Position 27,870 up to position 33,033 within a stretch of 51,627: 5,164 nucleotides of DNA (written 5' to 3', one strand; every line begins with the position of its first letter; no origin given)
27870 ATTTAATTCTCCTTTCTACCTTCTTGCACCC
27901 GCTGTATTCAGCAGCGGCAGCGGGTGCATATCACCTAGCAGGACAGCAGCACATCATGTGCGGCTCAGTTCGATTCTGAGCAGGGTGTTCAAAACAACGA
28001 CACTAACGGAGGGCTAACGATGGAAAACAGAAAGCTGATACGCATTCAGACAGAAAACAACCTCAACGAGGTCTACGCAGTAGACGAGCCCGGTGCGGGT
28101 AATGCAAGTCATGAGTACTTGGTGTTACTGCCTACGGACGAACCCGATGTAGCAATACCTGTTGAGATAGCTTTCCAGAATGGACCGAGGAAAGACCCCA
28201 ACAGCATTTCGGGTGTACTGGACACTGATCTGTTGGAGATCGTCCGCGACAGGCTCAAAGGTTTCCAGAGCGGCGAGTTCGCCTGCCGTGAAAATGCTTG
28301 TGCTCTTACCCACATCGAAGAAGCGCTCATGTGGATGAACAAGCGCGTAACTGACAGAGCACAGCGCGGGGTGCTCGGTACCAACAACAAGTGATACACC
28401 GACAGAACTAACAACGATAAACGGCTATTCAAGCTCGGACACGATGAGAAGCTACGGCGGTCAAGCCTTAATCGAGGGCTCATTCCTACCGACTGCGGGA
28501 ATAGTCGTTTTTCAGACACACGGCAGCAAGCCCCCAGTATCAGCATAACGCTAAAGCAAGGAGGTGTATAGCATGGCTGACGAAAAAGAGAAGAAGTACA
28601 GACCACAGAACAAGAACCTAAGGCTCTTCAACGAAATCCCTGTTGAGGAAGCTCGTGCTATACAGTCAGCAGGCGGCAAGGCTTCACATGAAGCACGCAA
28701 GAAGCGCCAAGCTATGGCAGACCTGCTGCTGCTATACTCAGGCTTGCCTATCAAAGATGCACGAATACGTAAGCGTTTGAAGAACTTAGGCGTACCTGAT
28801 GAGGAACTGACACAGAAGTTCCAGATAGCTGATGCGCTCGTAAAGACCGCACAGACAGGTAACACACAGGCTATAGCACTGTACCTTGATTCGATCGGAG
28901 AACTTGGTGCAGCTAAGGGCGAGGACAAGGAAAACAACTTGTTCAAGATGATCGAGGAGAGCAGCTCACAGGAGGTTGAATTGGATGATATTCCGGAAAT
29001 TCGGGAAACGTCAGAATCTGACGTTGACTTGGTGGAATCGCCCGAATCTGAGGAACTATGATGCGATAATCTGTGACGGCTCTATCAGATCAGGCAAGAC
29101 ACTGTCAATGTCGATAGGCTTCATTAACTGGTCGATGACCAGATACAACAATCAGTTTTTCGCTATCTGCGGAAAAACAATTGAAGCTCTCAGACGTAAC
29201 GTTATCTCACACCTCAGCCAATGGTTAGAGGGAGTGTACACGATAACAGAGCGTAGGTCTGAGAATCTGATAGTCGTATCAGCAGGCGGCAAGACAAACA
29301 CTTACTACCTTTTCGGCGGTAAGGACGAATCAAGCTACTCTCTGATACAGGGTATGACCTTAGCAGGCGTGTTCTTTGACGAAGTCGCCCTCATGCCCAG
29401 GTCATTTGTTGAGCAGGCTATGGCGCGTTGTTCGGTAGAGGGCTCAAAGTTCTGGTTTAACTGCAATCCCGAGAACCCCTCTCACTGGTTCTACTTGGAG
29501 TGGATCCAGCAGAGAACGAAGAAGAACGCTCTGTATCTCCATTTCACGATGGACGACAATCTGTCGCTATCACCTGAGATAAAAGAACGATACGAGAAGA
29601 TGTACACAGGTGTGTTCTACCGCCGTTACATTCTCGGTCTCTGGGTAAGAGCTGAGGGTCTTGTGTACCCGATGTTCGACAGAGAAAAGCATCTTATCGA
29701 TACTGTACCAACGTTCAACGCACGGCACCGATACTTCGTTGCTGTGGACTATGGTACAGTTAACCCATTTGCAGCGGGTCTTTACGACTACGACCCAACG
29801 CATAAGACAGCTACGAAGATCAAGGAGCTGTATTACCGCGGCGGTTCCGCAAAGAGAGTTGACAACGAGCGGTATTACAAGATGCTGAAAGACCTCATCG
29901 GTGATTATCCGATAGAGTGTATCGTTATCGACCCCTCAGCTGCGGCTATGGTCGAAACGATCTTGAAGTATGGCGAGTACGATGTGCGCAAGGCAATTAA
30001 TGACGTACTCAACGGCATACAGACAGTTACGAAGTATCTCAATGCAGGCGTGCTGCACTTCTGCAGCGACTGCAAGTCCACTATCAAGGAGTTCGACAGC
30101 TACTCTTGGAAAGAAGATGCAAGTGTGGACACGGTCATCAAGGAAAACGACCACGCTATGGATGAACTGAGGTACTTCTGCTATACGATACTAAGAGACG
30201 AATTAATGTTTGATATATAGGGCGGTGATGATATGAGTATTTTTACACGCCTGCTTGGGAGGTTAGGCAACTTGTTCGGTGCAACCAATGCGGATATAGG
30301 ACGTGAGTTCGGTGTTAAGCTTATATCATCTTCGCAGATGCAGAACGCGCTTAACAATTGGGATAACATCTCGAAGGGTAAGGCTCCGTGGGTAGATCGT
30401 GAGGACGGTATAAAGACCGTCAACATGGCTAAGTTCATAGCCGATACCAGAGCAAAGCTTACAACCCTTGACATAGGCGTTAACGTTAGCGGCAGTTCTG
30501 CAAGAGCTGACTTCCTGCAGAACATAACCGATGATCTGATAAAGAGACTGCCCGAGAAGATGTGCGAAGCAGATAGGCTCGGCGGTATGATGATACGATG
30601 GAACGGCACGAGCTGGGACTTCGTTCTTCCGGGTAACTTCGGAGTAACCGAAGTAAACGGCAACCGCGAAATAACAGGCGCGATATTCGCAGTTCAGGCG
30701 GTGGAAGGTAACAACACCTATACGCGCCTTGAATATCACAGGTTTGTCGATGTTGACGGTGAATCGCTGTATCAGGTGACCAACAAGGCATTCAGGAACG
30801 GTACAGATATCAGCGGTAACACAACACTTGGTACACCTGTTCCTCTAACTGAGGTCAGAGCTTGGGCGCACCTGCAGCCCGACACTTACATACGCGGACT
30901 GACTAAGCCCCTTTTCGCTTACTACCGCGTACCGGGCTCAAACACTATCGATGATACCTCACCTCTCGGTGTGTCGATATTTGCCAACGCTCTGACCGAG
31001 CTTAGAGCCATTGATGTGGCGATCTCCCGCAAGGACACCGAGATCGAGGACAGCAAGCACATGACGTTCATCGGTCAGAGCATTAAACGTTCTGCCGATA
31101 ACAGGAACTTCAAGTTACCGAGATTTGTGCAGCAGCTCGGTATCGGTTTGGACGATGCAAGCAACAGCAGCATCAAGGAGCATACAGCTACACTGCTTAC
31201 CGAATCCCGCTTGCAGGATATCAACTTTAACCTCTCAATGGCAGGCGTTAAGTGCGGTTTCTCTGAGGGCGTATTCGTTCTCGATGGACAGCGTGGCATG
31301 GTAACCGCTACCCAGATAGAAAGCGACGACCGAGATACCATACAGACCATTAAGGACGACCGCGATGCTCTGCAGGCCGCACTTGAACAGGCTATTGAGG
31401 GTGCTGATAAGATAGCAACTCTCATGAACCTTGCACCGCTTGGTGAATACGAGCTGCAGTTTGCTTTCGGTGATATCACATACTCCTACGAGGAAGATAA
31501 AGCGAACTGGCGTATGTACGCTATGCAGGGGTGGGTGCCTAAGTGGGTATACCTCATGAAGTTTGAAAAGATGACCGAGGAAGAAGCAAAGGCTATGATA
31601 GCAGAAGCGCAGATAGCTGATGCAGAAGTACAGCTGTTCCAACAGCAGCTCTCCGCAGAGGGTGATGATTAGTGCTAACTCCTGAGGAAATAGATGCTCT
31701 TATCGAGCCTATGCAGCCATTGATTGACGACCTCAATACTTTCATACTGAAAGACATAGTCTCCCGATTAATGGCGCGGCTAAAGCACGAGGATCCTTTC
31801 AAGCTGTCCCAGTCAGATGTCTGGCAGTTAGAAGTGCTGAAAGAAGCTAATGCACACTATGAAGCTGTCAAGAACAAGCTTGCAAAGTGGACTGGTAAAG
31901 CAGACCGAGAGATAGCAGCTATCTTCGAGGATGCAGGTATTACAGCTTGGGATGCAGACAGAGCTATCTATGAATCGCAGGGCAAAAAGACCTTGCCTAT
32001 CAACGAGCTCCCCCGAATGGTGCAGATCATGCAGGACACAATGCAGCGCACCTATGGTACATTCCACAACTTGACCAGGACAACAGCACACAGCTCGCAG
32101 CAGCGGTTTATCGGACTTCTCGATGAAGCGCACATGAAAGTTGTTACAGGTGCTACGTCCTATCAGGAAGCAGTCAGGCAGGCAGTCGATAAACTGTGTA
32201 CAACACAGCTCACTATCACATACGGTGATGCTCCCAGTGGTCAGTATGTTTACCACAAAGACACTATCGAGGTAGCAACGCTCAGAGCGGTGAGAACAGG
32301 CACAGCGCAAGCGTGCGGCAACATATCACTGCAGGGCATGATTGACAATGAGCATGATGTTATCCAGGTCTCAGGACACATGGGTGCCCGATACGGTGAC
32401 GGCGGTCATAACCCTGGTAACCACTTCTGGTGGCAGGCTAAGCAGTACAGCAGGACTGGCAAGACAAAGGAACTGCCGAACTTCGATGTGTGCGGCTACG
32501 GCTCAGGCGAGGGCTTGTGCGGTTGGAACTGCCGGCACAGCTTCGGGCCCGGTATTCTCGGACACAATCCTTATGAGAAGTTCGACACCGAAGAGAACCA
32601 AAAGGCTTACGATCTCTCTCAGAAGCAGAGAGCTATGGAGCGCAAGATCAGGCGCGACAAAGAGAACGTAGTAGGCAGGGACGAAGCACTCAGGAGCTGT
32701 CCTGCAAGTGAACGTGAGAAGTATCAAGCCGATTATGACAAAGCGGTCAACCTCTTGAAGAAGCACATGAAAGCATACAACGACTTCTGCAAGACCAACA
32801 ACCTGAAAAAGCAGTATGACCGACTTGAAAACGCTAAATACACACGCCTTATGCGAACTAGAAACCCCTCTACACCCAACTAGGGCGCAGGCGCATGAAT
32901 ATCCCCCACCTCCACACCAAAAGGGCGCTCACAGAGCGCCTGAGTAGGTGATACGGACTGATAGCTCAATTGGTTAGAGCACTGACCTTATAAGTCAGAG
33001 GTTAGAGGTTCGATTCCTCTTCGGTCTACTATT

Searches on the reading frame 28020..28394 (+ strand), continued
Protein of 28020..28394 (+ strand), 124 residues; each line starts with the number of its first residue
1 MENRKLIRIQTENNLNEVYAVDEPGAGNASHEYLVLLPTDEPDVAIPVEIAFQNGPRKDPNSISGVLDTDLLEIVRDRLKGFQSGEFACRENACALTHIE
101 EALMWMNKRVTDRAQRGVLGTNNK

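Call 61: find_encoding_contigs(protein=P0016, flank=3000, max_places=2)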
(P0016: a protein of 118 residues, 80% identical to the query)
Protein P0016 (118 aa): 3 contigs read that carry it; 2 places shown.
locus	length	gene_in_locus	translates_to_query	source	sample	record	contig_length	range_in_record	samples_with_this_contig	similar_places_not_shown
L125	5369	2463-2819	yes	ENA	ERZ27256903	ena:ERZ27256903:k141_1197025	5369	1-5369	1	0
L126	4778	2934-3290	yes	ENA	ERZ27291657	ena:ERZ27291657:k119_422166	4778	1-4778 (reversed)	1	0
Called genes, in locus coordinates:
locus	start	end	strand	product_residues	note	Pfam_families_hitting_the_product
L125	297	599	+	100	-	-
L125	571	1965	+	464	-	PF00270:DEAD, PF04851:ResIII (weak), PF00176:SNF2-rel_dom, PF00271:Helicase_C (weak)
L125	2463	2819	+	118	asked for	PF24729:Acb2_Tad1_hairpin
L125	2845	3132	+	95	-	PF19791:DUF6275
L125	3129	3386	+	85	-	PF21825:Sequestin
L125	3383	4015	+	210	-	PF14386:DUF4417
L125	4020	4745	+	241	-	PF03496:ADPrib_exo_Tox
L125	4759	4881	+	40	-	-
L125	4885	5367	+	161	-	?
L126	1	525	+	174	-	?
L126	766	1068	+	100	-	-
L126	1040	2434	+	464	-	PF00270:DEAD, PF04851:ResIII (faint), PF00176:SNF2-rel_dom, PF00271:Helicase_C (weak)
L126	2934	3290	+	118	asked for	PF24729:Acb2_Tad1_hairpin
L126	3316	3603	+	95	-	PF19791:DUF6275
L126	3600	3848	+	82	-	PF21825:Sequestin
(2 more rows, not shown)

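Call 62: find_encoding_contigs(protein=P0004, flank=3000, max_places=2)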
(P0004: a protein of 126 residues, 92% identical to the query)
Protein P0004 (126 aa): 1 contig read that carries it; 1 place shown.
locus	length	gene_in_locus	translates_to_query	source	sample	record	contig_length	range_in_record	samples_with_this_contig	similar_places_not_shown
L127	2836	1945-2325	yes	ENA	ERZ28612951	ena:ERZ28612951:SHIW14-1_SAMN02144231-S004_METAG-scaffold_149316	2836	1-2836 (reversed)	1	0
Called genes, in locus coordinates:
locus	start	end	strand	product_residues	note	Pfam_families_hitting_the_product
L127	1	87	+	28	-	?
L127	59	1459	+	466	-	PF00270:DEAD (weak), PF04851:ResIII (faint), PF00176:SNF2-rel_dom, PF00271:Helicase_C (weak)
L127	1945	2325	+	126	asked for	PF24729:Acb2_Tad1_hairpin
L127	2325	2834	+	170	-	?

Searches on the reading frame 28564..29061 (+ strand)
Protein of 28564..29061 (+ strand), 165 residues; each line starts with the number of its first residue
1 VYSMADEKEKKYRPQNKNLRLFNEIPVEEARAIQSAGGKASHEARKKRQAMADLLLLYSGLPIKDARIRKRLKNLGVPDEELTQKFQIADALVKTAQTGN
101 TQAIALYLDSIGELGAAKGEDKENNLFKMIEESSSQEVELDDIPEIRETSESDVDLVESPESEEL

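Call 10: search_protein_families(library=phrogs, proteins=[window:28564-29061:+])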
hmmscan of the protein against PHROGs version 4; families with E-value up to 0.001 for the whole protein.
window:28564-29061:+ (165 aa): 1 family
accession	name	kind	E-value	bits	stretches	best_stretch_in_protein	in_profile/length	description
phrog_2412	-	unknown function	4.5e-11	44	1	15-115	3-100/150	-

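Call 34: search_protein_families(library=pfam, proteins=[window:28564-29061:+], max_evalue=0.01)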
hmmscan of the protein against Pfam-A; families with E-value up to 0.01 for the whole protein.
window:28564-29061:+ (165 aa): 1 family
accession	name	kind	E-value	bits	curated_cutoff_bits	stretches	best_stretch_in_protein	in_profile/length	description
PF04871.18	Uso1_p115_C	-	0.00072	20.3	28.4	1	9-78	41-103/121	Uso1 / p115 like vesicle tethering protein, C terminal region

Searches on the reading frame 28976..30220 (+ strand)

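Call 10: search_protein_families(library=phrogs, proteins=[window:28976-30220:+])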
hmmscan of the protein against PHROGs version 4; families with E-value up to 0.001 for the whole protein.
window:28976-30220:+ (414 aa): 7 families
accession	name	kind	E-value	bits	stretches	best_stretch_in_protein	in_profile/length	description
phrog_2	-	head and packaging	2.8e-54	186.1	1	19-408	273-595/807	terminase large subunit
phrog_10250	-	head and packaging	1.3e-34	120.9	1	206-406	1-216/228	terminase large subunit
phrog_5653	-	head and packaging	3.7e-21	76.7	1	221-406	1-181/199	terminase large subunit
phrog_6672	-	head and packaging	5.8e-15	56.1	1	300-407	23-131/145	terminase large subunit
phrog_29775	-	unknown function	1.5e-08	35.6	1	92-204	62-171/212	-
phrog_3717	-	head and packaging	5.4e-08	33.6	1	35-263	30-262/277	terminase large subunit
phrog_979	-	head and packaging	1.2e-07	31.9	1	26-178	164-315/642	terminase large subunit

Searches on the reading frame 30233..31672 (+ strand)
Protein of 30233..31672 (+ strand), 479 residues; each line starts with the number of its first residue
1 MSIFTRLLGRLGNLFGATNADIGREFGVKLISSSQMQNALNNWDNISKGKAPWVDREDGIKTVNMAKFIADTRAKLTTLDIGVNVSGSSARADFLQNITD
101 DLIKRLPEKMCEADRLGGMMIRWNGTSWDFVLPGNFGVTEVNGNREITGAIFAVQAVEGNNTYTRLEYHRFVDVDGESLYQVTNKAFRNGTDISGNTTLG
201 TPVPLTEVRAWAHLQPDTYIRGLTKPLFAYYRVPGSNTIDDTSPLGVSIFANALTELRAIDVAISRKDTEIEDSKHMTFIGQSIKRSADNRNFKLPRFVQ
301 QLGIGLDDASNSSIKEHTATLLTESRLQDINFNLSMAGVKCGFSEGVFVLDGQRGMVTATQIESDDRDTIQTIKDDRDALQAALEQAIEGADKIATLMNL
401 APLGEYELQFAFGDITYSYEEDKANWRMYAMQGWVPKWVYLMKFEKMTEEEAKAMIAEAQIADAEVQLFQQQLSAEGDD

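Call 10: search_protein_families(library=phrogs, proteins=[window:30233-31672:+])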
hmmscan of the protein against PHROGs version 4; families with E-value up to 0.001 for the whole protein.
window:30233-31672:+ (479 aa): 1 family
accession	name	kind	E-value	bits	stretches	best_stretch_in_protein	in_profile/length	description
phrog_533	-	head and packaging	8.5e-86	289.4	1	28-466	23-483/495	portal protein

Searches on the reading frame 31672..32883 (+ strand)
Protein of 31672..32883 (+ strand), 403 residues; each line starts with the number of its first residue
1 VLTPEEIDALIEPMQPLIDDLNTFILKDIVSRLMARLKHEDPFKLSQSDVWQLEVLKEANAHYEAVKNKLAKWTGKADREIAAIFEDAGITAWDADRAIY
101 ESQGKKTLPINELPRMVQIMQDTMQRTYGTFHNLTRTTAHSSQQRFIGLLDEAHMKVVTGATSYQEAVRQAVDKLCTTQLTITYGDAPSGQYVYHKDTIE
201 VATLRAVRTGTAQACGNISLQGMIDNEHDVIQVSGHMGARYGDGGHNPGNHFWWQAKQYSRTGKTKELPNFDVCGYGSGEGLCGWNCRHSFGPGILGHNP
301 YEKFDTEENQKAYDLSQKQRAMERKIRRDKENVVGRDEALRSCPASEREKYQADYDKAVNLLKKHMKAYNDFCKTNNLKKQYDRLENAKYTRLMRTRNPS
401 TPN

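Call 10: search_protein_families(library=phrogs, proteins=[window:31672-32883:+])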
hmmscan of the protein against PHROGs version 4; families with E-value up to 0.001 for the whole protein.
window:31672-32883:+ (403 aa): 1 family
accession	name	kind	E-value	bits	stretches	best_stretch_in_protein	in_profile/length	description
phrog_581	-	head and packaging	2.4e-76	259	1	1-390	19-384/564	minor head protein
